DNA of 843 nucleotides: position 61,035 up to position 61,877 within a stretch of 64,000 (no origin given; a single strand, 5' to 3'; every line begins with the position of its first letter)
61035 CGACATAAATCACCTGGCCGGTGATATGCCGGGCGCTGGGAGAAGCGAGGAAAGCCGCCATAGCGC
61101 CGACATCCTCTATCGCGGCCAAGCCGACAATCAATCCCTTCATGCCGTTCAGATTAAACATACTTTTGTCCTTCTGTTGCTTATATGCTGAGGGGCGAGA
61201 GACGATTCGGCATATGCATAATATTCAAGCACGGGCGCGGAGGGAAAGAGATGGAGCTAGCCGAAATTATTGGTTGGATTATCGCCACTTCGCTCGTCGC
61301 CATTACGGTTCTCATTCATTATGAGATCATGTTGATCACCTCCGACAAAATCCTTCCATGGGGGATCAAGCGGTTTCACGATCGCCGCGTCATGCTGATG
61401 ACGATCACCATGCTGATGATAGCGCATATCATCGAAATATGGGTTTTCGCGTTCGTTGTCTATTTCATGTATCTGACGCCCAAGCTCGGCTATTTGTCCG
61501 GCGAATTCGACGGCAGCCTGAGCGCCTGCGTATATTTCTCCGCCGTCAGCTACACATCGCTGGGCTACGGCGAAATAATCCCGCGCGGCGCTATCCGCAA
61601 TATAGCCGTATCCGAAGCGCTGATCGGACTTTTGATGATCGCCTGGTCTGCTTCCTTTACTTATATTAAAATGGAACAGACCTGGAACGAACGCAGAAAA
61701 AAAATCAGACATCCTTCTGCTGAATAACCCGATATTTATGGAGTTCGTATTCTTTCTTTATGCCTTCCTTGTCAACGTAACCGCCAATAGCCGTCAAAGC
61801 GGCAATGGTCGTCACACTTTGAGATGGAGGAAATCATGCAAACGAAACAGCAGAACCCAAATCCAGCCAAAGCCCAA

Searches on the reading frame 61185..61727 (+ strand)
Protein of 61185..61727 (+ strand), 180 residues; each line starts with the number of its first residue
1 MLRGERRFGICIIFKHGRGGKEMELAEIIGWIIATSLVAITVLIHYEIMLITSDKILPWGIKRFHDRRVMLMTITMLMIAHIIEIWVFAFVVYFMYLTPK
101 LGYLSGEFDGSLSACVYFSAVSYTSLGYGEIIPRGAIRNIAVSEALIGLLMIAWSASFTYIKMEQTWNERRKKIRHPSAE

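Call 52: search_protein_families(library=pfam, proteins=[window:61185-61727:+], max_evalue=0.001)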
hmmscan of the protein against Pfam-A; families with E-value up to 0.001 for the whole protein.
window:61185-61727:+ (180 aa): 1 family
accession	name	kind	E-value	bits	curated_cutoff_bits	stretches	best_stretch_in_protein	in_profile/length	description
PF07885.22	Ion_trans_2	-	6.5e-11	42.4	22.5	1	82-160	3-74/79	Ion channel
